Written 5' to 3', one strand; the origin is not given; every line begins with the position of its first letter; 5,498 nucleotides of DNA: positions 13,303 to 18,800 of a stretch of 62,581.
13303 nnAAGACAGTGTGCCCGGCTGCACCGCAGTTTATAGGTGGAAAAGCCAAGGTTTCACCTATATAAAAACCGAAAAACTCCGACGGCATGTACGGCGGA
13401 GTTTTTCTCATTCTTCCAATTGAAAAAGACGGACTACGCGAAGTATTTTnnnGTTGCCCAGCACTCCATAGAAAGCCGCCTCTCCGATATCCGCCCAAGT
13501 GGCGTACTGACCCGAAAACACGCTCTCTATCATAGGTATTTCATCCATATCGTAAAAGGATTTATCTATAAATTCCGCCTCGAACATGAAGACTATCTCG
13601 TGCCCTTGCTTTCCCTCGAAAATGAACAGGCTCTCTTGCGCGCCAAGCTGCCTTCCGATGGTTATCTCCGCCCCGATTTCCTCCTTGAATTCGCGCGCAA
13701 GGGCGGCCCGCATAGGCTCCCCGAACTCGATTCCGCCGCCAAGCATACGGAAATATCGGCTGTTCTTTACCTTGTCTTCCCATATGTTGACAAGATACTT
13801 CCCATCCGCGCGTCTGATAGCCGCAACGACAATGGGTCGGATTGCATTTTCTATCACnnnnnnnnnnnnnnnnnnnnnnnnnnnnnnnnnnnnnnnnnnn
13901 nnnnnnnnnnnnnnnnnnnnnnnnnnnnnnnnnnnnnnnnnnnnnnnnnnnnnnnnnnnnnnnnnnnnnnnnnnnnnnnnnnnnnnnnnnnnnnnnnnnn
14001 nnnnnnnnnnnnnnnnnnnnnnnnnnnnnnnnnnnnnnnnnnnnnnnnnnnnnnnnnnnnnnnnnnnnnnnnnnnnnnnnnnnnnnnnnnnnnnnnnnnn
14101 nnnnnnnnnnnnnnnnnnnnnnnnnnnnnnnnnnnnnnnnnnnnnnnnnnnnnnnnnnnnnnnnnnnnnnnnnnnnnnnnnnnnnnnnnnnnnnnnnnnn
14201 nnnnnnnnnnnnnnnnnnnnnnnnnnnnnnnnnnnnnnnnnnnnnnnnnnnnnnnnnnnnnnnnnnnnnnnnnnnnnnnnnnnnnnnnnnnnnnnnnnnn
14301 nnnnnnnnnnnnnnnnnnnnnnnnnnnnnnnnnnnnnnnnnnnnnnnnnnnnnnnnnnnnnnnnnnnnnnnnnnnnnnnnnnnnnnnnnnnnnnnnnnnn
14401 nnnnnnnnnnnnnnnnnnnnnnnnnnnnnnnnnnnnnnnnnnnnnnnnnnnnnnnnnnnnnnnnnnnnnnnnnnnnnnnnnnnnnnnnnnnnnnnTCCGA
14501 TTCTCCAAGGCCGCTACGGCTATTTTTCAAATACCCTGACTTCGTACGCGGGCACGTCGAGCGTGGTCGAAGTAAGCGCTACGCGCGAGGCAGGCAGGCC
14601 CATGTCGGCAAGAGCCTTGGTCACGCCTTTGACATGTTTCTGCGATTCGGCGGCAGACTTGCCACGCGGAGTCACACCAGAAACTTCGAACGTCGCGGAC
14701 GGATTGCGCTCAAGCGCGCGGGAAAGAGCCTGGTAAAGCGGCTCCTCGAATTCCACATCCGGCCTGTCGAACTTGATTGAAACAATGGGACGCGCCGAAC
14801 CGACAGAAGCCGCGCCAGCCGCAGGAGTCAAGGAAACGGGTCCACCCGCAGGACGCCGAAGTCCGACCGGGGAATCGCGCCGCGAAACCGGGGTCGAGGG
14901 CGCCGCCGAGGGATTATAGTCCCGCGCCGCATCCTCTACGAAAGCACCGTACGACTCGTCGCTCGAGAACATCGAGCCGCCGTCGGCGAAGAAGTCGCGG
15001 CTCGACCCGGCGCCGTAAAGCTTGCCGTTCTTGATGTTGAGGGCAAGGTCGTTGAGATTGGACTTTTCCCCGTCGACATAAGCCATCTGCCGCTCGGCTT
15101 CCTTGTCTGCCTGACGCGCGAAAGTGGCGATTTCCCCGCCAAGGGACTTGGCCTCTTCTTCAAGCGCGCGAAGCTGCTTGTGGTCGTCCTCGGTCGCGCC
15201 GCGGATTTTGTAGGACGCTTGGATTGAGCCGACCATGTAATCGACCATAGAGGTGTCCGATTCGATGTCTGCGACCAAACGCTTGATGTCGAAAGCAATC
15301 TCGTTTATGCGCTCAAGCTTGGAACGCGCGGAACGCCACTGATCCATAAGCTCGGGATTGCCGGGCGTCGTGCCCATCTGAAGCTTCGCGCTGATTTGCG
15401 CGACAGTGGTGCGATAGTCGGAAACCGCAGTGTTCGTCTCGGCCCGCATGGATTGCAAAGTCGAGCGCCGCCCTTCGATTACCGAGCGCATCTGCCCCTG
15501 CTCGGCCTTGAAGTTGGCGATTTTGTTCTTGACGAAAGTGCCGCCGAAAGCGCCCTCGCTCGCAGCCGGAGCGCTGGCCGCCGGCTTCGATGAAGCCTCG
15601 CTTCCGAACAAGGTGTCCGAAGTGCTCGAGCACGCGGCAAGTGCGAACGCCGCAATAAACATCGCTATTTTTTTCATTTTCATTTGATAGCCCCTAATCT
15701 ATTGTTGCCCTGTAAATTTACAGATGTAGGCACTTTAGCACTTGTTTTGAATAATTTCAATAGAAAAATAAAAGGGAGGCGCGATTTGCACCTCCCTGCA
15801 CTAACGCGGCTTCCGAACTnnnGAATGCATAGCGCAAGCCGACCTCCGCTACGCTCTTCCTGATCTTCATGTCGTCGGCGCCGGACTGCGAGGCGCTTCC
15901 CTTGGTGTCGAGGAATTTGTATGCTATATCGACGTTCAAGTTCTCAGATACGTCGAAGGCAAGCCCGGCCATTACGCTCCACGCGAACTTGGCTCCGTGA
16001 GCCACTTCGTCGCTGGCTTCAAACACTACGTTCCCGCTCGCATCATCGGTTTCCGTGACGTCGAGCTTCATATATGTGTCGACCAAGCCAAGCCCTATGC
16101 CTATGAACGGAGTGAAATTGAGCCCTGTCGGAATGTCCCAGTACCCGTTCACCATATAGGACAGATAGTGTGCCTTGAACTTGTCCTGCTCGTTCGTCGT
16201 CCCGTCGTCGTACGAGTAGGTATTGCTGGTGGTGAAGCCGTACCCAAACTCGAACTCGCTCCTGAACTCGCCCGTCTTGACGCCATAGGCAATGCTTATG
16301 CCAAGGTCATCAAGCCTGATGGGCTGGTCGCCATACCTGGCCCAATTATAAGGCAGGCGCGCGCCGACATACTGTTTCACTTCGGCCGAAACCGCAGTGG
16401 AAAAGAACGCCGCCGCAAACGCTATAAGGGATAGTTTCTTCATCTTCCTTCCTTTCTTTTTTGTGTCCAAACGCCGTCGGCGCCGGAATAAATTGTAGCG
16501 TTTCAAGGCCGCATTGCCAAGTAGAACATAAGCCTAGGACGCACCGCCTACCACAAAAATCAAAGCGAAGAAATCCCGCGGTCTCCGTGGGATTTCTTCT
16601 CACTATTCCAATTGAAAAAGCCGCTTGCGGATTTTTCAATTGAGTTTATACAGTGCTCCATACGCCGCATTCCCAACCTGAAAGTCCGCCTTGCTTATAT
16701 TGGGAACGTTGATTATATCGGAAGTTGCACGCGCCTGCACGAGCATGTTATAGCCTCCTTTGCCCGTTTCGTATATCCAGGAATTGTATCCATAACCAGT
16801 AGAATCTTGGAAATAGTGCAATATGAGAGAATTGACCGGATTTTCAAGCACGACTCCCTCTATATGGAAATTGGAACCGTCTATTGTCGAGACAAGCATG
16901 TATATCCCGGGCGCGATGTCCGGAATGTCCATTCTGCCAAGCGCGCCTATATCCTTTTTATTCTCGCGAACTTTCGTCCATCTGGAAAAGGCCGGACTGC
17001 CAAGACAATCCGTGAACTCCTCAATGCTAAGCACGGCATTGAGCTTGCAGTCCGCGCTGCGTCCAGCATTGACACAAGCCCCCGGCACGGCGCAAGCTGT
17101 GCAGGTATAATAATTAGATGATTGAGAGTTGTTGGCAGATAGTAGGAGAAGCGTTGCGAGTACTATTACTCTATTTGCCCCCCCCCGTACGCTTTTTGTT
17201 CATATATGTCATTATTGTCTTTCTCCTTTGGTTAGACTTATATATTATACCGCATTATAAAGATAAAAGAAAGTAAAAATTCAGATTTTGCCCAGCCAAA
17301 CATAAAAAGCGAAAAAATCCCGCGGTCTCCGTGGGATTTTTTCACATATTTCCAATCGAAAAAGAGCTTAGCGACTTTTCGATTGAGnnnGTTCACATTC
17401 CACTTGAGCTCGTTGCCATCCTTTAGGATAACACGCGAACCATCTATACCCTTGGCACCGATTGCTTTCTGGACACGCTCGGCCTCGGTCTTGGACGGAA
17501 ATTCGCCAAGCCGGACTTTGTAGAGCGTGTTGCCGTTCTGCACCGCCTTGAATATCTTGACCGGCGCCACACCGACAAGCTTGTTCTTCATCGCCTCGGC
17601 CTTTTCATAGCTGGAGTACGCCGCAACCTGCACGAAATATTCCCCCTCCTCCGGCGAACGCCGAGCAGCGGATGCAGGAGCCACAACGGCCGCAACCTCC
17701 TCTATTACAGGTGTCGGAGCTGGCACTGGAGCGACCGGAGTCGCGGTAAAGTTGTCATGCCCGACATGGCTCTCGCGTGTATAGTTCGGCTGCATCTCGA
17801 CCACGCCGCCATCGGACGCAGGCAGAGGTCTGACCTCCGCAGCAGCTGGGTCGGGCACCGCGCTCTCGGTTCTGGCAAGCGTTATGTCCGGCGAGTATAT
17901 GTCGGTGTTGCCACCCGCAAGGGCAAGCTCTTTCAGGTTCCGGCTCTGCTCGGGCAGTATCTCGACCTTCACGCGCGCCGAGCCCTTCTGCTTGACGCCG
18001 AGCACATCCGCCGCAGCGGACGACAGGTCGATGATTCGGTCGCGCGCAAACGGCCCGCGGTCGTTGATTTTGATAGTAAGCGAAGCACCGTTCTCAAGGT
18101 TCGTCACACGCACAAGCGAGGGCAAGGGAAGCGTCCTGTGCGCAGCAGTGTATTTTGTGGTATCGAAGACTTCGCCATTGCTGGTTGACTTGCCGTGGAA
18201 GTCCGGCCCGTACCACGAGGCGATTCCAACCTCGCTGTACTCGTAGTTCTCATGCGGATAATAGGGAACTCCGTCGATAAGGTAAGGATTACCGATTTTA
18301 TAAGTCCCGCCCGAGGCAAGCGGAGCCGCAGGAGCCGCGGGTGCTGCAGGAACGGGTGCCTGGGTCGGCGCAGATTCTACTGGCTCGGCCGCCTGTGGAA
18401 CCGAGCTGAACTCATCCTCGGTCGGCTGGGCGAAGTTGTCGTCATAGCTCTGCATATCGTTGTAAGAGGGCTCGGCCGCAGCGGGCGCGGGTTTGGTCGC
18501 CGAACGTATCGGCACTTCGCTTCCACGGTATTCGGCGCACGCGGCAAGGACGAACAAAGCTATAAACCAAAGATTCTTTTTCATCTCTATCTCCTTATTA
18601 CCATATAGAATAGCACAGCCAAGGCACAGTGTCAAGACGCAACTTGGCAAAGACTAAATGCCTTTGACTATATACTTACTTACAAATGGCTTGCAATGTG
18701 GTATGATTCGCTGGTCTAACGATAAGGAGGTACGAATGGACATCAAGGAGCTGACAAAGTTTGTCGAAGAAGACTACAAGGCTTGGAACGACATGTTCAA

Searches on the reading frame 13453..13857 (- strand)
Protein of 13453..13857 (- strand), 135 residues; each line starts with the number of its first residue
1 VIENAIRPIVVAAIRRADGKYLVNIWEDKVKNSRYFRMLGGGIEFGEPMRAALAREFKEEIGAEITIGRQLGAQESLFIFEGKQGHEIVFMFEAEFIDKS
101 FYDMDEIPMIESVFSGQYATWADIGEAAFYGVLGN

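Call 65: search_protein_families(library=pfam, proteins=[window:13453-13857:-], max_evalue=0.01)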
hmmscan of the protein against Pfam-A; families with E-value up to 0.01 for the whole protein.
window:13453-13857:- (135 aa): 1 family
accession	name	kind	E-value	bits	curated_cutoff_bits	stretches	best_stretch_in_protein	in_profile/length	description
PF00293.34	NUDIX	-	4.8e-09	36.8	21.1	1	7-95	3-94/134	NUDIX domain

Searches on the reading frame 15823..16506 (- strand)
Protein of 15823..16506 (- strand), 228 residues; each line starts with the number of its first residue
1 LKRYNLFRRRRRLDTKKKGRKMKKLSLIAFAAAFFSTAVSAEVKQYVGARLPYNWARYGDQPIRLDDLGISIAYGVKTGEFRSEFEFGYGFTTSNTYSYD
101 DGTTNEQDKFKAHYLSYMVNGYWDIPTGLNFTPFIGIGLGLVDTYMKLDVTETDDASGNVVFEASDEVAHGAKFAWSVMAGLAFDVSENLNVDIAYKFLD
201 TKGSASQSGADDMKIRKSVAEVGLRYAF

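Call 65: search_protein_families(library=pfam, proteins=[window:15823-16506:-], max_evalue=0.01)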
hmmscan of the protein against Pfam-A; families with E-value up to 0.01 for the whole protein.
window:15823-16506:- (228 aa): 4 families
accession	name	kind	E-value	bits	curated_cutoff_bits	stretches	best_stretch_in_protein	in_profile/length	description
PF13505.12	OMP_b-brl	-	7.1e-15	56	28.7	1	29-228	3-175/175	Outer membrane protein beta-barrel domain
PF02462.21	Opacity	-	6.1e-07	30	21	1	102-228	19-126/126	Opacity family porin protein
PF13568.12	OMP_b-brl_2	-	0.0015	19.1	27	1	69-197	57-167/175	Outer membrane protein beta-barrel domain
PF01389.23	OmpA_membrane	-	0.0019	18.4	21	1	60-228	27-176/180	OmpA-like transmembrane domain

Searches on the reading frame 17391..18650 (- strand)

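Call 65: search_protein_families(library=pfam, proteins=[window:17391-18650:-], max_evalue=0.01)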
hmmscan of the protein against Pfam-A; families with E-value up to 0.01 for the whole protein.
window:17391-18650:- (420 aa): 2 families
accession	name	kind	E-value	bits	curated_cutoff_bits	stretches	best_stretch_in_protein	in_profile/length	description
PF03330.24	DPBB_1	-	1.5e-23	83.2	28.8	1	140-229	2-83/83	Lytic transglycolase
PF05036.18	SPOR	-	3.1e-15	56.7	21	1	335-405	2-73/76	SPOR domain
